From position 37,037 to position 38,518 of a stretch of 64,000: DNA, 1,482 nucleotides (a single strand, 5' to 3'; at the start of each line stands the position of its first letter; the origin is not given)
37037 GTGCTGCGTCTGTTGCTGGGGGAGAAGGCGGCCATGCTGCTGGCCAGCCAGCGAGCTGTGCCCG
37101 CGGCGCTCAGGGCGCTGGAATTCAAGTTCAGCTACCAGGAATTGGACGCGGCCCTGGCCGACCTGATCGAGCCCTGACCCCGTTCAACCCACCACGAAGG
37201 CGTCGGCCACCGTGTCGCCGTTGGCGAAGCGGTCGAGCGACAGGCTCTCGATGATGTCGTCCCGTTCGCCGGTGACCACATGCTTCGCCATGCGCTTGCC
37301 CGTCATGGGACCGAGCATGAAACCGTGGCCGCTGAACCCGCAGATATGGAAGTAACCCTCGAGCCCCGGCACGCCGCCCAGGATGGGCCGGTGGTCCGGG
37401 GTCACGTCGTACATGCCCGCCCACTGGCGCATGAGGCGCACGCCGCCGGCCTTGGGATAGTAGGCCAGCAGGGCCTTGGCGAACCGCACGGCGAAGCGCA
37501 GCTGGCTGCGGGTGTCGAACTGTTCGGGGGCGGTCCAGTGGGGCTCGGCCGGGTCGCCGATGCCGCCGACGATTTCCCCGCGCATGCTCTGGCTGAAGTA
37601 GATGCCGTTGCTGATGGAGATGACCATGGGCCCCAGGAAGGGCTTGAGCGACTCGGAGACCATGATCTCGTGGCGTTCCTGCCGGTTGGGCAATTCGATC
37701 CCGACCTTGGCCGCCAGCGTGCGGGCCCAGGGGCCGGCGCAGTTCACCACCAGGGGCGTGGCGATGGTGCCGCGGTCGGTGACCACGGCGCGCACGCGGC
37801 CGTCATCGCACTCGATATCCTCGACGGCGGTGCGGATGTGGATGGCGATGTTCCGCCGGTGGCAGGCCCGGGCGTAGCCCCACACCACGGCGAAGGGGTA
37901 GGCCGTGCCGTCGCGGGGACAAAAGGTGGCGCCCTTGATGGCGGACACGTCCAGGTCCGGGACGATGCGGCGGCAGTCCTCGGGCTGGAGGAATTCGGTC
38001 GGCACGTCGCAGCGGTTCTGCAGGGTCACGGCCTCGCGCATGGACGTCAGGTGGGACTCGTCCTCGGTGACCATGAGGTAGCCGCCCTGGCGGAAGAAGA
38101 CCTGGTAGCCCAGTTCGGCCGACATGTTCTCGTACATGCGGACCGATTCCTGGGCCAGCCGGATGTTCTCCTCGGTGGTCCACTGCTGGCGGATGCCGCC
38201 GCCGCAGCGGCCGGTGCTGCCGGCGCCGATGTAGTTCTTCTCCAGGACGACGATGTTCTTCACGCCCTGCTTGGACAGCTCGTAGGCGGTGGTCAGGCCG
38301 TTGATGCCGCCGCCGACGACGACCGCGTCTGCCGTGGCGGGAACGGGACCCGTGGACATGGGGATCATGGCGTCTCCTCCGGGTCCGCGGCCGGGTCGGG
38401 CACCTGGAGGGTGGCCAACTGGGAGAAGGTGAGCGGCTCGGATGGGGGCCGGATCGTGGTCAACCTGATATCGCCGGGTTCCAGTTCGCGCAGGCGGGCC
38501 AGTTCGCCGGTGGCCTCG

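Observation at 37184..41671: HcnABC/opine-oxidase-like three-subunit FAD/[2Fe-2S] oxidase divergent from a glutamine-synthetase-family gene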

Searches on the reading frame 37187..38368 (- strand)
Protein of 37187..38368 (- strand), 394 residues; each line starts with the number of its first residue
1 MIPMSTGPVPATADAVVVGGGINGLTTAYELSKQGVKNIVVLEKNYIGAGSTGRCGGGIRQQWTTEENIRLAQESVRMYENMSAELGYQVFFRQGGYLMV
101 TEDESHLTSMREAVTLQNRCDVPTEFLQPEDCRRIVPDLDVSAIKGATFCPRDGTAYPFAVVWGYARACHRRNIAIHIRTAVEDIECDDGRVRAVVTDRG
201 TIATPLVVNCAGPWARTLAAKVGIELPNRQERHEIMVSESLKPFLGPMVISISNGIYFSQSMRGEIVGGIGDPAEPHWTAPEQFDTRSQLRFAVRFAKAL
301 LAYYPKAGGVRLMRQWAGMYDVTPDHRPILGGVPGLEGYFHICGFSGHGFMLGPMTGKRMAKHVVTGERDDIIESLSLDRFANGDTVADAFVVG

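Call 5: search_protein_families(library=pfam, proteins=[window:37187-38368:-], max_evalue=0.001)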
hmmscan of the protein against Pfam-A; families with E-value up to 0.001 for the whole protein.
window:37187-38368:- (394 aa): 10 families
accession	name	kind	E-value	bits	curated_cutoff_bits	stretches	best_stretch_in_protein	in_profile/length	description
PF01266.30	DAO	-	1.2e-74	252.4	27.9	1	14-362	1-352/353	FAD dependent oxidoreductase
PF07992.20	Pyr_redox_2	-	2.5e-07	30.8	26.1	0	167-230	191-252/291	Pyridine nucleotide-disulphide oxidoreductase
PF01946.23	Thi4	-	3.3e-07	30.2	26.2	1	11-53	16-59/235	Thi4 family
PF13738.12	Pyr_redox_3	-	1.1e-06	28.6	30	1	16-49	1-34/305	Pyridine nucleotide-disulphide oxidoreductase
PF01494.25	FAD_binding_3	-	1.3e-06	28.3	22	1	13-41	2-30/349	FAD binding domain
PF00890.30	FAD_binding_2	-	1.6e-06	28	20.4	1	14-92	1-76/414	FAD binding domain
PF13450.12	NAD_binding_8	-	5e-06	27.1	21.9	1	17-45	1-28/68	NAD(P)-binding Rossmann-like domain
PF03486.20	HI0933_like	-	1.1e-05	25.5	50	0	71-236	21-188/244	HI0933-like protein Rossmann domain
PF12831.13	FAD_oxidored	-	0.00013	21.8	27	0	14-212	1-145/416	FAD dependent oxidoreductase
PF13454.12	NAD_binding_9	-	0.00033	21.1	21.8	0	140-212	80-153/155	FAD-NAD(P)-binding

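Call 6: search_protein_families(library=ncbifam, proteins=[window:37187-38368:-], max_evalue=0.00001)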
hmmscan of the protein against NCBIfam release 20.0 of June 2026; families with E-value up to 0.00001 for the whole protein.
window:37187-38368:- (394 aa): 26 families (the best 25 are shown)
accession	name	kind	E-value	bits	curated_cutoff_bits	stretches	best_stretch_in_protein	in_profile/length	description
TIGR01373.1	soxB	subfamily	3.3e-71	240.3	529.45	1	11-387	29-405/407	sarcosine oxidase subunit beta family protein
TIGR02352.1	thiamin_ThiO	equivalog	6.3e-33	114.3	250.8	1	16-367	2-350/351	glycine oxidase ThiO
NF008425.0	PRK11259.1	equivalog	8.6e-31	107.2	257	1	12-382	4-376/377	N-methyl-L-tryptophan oxidase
TIGR01377.1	soxA_mon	subfamily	2e-28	99.2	479.65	1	14-383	2-377/381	amino oxidase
NF001933.0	PRK00711.1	subfamily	1.7e-25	89.9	383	1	62-227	102-269/429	D-amino acid dehydrogenase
NF050086.1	pipecolate_AmaA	exception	9.2e-23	80.6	600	2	12-210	25-232/425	L-pipecolate oxidase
TIGR03364.1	HpnW_proposed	hypoth_equivalog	5.7e-22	78.3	285.1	1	14-222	2-204/365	TIGR03364 family FAD-dependent oxidoreductase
TIGR03377.1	glycerol3P_GlpA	equivalog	4.6e-16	58.5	552.8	1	14-237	1-226/530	anaerobic glycerol-3-phosphate dehydrogenase subunit GlpA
NF009074.0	PRK12409.1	equivalog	1.3e-13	51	494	1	65-223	104-266/410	D-amino acid dehydrogenase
NF002480.1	PRK01747.1-1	equivalog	5.2e-13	48.3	540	1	11-336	247-568/645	bifunctional tRNA (5-methylaminomethyl-2-thiouridine)(34)-methyltransferase MnmC2/FAD-dependent 5-carboxymethylaminomethyl-2-thiouridine(34)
TIGR03329.1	Phn_aa_oxid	hypoth_equivalog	8e-13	48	632.8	1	12-210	24-232/460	putative aminophosphonate oxidoreductase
NF008726.1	PRK11728.1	equivalog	9.1e-13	47.8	299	1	14-225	2-212/389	L-2-hydroxyglutarate oxidase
TIGR03197.1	MnmC_Cterm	equivalog_domain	2.7e-12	46.5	174.2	1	15-336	2-319/400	FAD-dependent 5-carboxymethylaminomethyl-2-thiouridine(34) oxidoreductase MnmC1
NF033460.1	glycerol3P_ox_II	equivalog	2.8e-11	43.2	460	1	13-225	2-218/361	type 2 glycerol-3-phosphate oxidase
TIGR01813.1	flavo_cyto_c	subfamily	2.4e-09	36.4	285.45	1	14-66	1-53/444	flavocytochrome c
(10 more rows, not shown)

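Call 12: search_solved_structures(query=window:37187-38368:-, max_evalue=1e-10, show_alignments=2)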
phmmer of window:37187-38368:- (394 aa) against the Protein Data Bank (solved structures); distinct sequences matched with E-value up to 1e-10: 31.
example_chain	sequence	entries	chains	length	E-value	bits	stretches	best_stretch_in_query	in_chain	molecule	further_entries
1y56_B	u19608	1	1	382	1e-69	238.6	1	10-387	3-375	sarcosine oxidase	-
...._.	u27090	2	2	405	1.5e-40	142.6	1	11-387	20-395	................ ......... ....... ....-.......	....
3ada_B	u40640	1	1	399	3.4e-40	141.4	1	11-387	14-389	SARCOSINE OXIDASE BETA SUBUNIT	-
1vrq_B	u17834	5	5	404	3.6e-40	141.4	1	11-387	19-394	Sarcosine oxidase beta subunit | Subunit beta of sarcosine oxidase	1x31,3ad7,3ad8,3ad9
4pab_A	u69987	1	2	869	3.5e-26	95.3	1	12-382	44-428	Dimethylglycine dehydrogenase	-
5l46_A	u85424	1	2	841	9.7e-26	93.9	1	12-382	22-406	Dimethylglycine dehydrogenase, mitochondrial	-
4p9s_A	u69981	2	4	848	9.9e-25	90.5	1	12-381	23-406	Dimethylglycine dehydrogenase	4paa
4ysh_A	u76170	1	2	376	1.6e-21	80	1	14-368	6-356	Glycine oxidase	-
5fjm_A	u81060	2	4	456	4.8e-21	78.4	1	4-261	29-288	L-AMINO ACID DEAMINASE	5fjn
5i39_A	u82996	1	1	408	6.3e-21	78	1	5-360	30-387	L-amino acid deaminase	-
5hxw_A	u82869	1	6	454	4.1e-20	75.3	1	5-264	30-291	L-amino acid deaminase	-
7cyx_A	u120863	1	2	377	7.1e-20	74.5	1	14-377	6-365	Glycine oxidase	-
1pj5_A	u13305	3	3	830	3.1e-19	72.4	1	12-235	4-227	N,N-dimethylglycine oxidase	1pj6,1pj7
3m0o_A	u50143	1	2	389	5.5e-19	71.6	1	14-382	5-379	Monomeric sarcosine oxidase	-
3bhf_A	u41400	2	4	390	6.8e-19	71.3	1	13-382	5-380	Monomeric sarcosine oxidase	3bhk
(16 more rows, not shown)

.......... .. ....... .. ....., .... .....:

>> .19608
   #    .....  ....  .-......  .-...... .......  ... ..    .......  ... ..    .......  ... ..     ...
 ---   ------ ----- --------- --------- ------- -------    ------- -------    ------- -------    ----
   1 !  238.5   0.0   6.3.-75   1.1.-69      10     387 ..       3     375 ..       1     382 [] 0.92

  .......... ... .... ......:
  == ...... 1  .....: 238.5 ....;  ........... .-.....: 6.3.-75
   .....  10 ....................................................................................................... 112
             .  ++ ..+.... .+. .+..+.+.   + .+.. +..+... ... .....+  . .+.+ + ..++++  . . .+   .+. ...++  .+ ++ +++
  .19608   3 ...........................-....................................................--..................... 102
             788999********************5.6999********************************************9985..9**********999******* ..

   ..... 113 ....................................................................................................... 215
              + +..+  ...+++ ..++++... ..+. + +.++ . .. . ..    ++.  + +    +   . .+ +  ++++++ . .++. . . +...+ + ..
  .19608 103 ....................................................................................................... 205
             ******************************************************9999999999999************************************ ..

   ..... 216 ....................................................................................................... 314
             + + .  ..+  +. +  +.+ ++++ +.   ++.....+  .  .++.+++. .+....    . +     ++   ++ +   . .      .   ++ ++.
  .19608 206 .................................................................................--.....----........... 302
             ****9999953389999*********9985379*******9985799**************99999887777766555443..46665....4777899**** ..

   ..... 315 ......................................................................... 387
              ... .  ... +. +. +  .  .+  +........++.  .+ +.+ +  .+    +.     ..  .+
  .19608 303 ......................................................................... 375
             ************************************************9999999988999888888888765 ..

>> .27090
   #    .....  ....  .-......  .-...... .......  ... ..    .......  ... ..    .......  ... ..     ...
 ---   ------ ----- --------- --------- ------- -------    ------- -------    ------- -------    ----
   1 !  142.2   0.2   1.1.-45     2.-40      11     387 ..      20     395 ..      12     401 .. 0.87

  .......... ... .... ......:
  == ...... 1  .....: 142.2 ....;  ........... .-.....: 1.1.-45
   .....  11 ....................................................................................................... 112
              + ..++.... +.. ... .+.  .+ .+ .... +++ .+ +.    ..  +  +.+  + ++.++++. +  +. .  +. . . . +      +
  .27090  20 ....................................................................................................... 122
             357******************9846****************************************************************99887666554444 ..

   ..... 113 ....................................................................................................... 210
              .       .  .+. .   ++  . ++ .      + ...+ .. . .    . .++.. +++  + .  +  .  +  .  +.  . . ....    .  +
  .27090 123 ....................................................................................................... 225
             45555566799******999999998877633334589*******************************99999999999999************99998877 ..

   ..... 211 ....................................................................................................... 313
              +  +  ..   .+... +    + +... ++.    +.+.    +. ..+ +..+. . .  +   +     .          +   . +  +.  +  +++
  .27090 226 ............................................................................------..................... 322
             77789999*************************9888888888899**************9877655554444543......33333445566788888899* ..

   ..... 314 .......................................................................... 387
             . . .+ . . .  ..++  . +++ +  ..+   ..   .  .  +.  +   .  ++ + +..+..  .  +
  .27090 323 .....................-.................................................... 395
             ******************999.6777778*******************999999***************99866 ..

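Call 32: search_dna_similar(query=window:37187-38368:-, collection=plasmids, mode=protein, max_rows=30, max_evalue=1e-20)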
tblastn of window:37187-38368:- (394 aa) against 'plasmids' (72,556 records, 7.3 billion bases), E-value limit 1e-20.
Records with a match: 1130; places in all: 1573; records where one place covers at least 80% of the query: 1091.
Best place of each record, by identity: <60% 1130.
By first word of the organism name: Rhizobium 280; Sinorhizobium 146; Agrobacterium 96; Phaeobacter 60; Pseudosulfitobacter 45; Ralstonia 42; Paracoccus 32; Pantoea 28; Burkholderia 23; Paraburkholderia 22; and 102 more.
By predicted mobility (MOB-suite, as given by PLSDB): non-mobilizable 684; conjugative 284; mobilizable 162.
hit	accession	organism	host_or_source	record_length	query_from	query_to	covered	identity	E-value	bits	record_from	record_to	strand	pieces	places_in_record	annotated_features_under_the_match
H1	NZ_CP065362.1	Ruegeria sp. SCSIO 43209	Galaxea fascicularis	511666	6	389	97%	36.1%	4e-59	214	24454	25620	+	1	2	FAD-dependent oxidoreductase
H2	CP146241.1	Agrobacterium vitis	Vitis vinifera,cell culture,Grape gall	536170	14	383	94%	37.2%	2e-58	213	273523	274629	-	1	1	FAD-dependent oxidoreductase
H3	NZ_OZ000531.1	Shinella sp. WSC3-e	-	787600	14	390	96%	36.3%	6e-58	211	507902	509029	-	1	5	sarcosine oxidase subunit beta family protein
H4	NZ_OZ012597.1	Shinella sp. WSD5-1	-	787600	14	390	96%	36.3%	6e-58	211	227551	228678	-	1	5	sarcosine oxidase subunit beta family protein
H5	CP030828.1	Neorhizobium sp. NCHU2750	Rosa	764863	14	383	94%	37.0%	7e-58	211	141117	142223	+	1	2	soxB: sarcosine oxidase beta subunit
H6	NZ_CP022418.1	Pseudosulfitobacter pseudonitzschiae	Skeletonema marinoi strain RO5AC,Cell ...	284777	9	383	95%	36.4%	1e-58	213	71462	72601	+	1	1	FAD-dependent oxidoreductase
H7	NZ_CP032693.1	Rhizobium sp. CCGE532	Phaseolus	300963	2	389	98%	35.2%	2e-57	209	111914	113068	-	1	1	FAD-dependent oxidoreductase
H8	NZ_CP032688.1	Rhizobium sp. CCGE531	Phaseolus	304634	2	389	98%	35.2%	2e-57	209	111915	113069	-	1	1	FAD-dependent oxidoreductase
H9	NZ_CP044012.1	Sinorhizobium sp. BG8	Prosopis cineraria,pure bacterial ...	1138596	14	390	96%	35.8%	1e-54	201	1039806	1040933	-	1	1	none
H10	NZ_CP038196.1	Paracoccus versutus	single cell,soil adjacent to the roots ...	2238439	5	389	98%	34.8%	3e-53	197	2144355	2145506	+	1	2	none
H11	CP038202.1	Paracoccus ferrooxidans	single cell,bioreactor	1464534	5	389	98%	34.8%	4e-53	197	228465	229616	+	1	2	FAD-dependent oxidoreductase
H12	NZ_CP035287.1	Paracoccus versutus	whole organism,soil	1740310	5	382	96%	35.4%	4e-53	197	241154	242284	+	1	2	none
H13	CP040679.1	Halostella pelagica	pure culture,isolated from salted brown ...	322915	12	393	97%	35.0%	8e-61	219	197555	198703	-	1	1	record has no annotation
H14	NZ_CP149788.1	Haloterrigena sp. KLK7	cell culture,salt lake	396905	10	384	95%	35.5%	3e-56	206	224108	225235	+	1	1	FAD-dependent oxidoreductase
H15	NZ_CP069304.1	Shinella sp. PSBB067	monoisolate,Minnesota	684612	14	390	96%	35.2%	1e-56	207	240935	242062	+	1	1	sarcosine oxidase subunit beta family protein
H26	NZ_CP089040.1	Acinetobacter ursingii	Homo sapiens,Genome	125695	14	389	95%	34.4%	6e-60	217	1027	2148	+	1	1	FAD-dependent oxidoreductase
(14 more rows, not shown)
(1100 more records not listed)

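Call 34: get_annotated_region(hit=H2, flank=6000)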
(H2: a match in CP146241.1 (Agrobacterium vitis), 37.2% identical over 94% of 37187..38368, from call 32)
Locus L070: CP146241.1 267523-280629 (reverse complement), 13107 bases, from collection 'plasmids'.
description: Agrobacterium vitis strain CG957 plasmid pUnnamed1, complete sequence
organism: Agrobacterium vitis (NCBI taxid 373)
taxonomy: Bacteria; Pseudomonadota; Alphaproteobacteria; Hyphomicrobiales; Rhizobiaceae; Agrobacterium; Agrobacterium vitis
host: -; source: Vitis vinifera,cell culture,Grape gall; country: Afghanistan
typing (MOB-suite, as given by PLSDB): non-mobilizable; replicon rep_cluster_287; mating-pair formation MPF_T
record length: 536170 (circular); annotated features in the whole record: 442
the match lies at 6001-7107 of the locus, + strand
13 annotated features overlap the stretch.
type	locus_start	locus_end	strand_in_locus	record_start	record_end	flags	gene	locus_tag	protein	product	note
CDS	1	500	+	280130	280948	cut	-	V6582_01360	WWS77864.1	carbohydrate ABC transporter permease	-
CDS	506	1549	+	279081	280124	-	-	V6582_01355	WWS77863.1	NAD(P)-dependent alcohol dehydrogenase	-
CDS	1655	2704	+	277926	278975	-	ugpC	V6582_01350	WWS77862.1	sn-glycerol-3-phosphate ABC transporter ATP-binding protein UgpC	-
CDS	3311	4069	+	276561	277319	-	-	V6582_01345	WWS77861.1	SDR family NAD(P)-dependent oxidoreductase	-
CDS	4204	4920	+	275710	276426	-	-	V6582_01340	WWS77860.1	GntR family transcriptional regulator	-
CDS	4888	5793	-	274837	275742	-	-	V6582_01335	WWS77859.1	LysR family transcriptional regulator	-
CDS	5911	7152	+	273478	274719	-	-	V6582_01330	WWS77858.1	FAD-dependent oxidoreductase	-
CDS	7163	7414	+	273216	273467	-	-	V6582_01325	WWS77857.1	sarcosine oxidase subunit delta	-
CDS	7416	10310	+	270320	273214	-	-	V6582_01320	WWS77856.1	2Fe-2S iron-sulfur cluster-binding protein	-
CDS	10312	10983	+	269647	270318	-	-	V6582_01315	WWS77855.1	hypothetical protein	-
CDS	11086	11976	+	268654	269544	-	folD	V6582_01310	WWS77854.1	bifunctional methylenetetrahydrofolate dehydrogenase/methenyltetrahydrofolate cyclohydrolase FolD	-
CDS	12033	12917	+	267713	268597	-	purU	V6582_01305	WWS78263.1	formyltetrahydrofolate deformylase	-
CDS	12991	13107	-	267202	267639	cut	-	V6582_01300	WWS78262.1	RidA family protein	-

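Call 35: get_annotated_region(hit=H26, flank=6000)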
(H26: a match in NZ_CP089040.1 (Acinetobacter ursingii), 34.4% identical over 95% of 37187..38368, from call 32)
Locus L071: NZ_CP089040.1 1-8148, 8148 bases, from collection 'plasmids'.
description: Acinetobacter ursingii strain RIVM_C011601 plasmid pRIVM_C011601_2, complete sequence
organism: Acinetobacter ursingii (NCBI taxid 108980)
taxonomy: Bacteria; Pseudomonadota; Gammaproteobacteria; Moraxellales; Moraxellaceae; Acinetobacter; Acinetobacter ursingii
host: -; source: Homo sapiens,Genome; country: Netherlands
typing (MOB-suite, as given by PLSDB): non-mobilizable; replicon rep_cluster_626
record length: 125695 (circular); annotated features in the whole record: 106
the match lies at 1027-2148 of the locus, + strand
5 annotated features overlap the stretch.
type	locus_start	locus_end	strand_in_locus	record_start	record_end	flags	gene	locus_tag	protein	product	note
CDS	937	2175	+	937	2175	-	-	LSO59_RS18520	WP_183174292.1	FAD-dependent oxidoreductase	-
CDS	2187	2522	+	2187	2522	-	-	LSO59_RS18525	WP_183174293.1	sarcosine oxidase subunit delta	-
CDS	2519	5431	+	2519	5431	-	-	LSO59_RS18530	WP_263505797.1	glycine cleavage T C-terminal barrel domain-containing protein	-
CDS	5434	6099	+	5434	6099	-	-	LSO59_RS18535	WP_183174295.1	sarcosine oxidase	-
CDS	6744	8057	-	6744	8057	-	-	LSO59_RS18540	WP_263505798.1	ammonium transporter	GO:0072488 - ammonium transmembrane transport [Evidence IEA]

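Call 36: get_annotated_region(hit=H1, flank=6000)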
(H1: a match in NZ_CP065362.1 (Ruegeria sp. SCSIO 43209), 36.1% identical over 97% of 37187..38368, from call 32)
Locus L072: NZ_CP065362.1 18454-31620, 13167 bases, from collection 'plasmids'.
description: Ruegeria sp. SCSIO 43209 plasmid unnamed3, complete sequence
organism: Ruegeria sp. SCSIO 43209 (NCBI taxid 2793010)
taxonomy: Bacteria; Pseudomonadota; Alphaproteobacteria; Rhodobacterales; Roseobacteraceae; Ruegeria; Ruegeria sp. SCSIO 43209
host: -; source: Galaxea fascicularis; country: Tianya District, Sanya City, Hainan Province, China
typing (MOB-suite, as given by PLSDB): non-mobilizable
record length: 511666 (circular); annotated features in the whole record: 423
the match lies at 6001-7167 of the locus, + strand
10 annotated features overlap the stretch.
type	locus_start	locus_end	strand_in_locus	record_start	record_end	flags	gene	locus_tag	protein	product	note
CDS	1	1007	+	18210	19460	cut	-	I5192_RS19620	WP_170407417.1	aminotransferase class V-fold PLP-dependent enzyme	-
CDS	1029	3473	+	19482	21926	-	-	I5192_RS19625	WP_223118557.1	FAD-dependent oxidoreductase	-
CDS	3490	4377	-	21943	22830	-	-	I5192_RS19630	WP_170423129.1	LysR substrate-binding domain-containing protein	-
CDS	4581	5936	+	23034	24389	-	-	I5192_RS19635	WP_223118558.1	MmgE/PrpD family protein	-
CDS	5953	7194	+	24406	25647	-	-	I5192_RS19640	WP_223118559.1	FAD-dependent oxidoreductase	-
CDS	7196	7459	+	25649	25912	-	-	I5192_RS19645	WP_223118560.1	sarcosine oxidase subunit delta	GO:0046653 - tetrahydrofolate metabolic process [Evidence IEA]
CDS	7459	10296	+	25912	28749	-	-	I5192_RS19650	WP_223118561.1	2Fe-2S iron-sulfur cluster-binding protein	-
CDS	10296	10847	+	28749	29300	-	-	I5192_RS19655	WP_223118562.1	hypothetical protein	-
CDS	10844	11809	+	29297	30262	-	-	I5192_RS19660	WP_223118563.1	D-2-hydroxyacid dehydrogenase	-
CDS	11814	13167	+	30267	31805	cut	-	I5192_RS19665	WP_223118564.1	trimethylamine methyltransferase family protein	-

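Call 64: search_protein_representatives(protein=window:37187-38368:-)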
Query: 394 residues. Proteins with E-value up to 0.001 (for the whole library): 24475; up to 1e-10: 8510; up to 1e-30: 1298. The best 150 are listed.
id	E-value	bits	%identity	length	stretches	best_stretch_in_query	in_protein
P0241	1.8e-154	530.9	77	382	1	1-299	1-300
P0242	1.2e-115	403.1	47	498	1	5-393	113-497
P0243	6.3e-103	361.2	45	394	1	5-384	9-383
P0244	8.1e-100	351.0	41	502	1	9-394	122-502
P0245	4.3e-99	348.6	42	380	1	13-394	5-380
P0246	1.2e-98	347.1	44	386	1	11-391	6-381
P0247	2.4e-95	336.2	42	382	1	9-392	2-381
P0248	2.6e-95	336.2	40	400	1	7-386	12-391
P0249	7.4e-95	334.7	42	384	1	9-387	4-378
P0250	8.7e-95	334.4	44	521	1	10-392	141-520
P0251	5.1e-94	331.9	44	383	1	11-391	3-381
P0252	1.2e-90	320.8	45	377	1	14-394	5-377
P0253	2.1e-89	316.7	41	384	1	13-390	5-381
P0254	6.2e-88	311.8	39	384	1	13-390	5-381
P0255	1.2e-86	307.6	40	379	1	11-387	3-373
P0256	1.6e-86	307.2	40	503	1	6-393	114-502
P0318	7.5e-64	232.6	37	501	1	10-389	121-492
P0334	1.8e-61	224.8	38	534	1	5-390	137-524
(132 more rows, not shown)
